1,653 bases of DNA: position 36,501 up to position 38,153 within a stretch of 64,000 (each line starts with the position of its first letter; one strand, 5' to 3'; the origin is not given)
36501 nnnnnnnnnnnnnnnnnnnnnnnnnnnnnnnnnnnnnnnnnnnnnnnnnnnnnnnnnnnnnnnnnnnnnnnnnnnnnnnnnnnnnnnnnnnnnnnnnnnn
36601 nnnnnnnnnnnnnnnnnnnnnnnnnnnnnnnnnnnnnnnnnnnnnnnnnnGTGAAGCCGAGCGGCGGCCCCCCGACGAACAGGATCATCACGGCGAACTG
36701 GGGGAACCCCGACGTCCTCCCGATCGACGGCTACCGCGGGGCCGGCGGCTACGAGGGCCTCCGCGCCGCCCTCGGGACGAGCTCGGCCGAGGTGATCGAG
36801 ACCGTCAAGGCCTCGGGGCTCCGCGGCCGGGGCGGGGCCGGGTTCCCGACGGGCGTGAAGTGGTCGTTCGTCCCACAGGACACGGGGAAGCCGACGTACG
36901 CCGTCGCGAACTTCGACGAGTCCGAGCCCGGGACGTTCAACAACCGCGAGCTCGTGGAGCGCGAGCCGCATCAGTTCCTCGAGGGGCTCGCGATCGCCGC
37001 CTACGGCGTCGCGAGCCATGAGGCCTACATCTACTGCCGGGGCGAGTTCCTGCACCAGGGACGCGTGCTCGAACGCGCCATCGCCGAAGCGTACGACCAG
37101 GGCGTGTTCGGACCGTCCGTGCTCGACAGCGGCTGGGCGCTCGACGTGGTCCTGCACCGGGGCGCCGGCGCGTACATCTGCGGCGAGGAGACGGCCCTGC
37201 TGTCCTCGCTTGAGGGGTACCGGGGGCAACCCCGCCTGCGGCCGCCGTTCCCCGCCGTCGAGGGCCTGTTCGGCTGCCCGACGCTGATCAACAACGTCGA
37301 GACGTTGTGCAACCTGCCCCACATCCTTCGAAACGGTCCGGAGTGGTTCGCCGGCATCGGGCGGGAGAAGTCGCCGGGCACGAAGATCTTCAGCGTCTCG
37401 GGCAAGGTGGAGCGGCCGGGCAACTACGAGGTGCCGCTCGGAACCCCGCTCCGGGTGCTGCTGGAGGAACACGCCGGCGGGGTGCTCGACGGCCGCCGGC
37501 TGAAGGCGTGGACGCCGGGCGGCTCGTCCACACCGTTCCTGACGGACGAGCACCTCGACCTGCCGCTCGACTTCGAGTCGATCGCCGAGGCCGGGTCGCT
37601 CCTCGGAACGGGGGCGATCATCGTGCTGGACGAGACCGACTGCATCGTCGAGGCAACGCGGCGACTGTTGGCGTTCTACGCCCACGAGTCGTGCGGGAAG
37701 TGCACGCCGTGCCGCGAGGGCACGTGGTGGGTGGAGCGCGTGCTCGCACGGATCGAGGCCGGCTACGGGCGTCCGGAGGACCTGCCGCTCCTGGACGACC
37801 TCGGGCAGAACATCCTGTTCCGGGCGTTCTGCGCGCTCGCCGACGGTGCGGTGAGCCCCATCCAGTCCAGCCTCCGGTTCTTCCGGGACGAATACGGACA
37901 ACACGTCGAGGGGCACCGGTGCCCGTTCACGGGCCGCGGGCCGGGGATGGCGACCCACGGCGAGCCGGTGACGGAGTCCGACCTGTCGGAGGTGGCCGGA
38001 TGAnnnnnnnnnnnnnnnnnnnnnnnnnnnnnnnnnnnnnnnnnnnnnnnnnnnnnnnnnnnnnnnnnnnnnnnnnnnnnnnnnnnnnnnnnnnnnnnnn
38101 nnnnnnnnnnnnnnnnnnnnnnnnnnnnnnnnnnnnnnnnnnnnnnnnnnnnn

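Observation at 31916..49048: A local Rex (NADH/NAD+ sensor) regulon: canonical operators before both complex-I operons, the MenJ-like reductase and the divergent bc-complex / ccdA promoters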

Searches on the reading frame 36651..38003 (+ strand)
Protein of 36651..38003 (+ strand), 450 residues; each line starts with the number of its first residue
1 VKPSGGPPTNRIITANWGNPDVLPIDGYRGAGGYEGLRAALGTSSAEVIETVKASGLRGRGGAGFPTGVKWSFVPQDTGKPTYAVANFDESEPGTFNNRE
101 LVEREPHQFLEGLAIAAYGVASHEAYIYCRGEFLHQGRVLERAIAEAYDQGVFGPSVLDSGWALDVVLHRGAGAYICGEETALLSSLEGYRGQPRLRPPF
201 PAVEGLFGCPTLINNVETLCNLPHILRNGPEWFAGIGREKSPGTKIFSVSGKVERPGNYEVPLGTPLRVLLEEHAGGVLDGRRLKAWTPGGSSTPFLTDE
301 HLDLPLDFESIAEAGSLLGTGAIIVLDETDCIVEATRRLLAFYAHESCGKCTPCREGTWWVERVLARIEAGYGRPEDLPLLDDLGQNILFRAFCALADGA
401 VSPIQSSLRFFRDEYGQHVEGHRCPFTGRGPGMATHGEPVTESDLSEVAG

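Call 42: search_protein_families(library=pfam, proteins=[window:36651-38003:+])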
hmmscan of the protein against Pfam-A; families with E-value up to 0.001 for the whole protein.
window:36651-38003:+ (450 aa): 4 families
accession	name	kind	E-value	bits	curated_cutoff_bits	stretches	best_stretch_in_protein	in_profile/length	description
PF01512.22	Complex1_51K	-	1.6e-40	138.9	31.2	1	52-223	1-149/150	Nuo51 FMN-binding domain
PF10589.14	NADH_4Fe-4S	-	2.9e-30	104.4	23.5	1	335-418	2-85/85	NADH-ubiquinone oxidoreductase-F iron-sulfur binding region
PF10531.15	SLBB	-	1.4e-10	41.3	27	1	247-296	2-54/55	SLBB domain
PF22461.2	SLBB_2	-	4.1e-06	27.2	27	1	245-300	1-58/79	SLBB domain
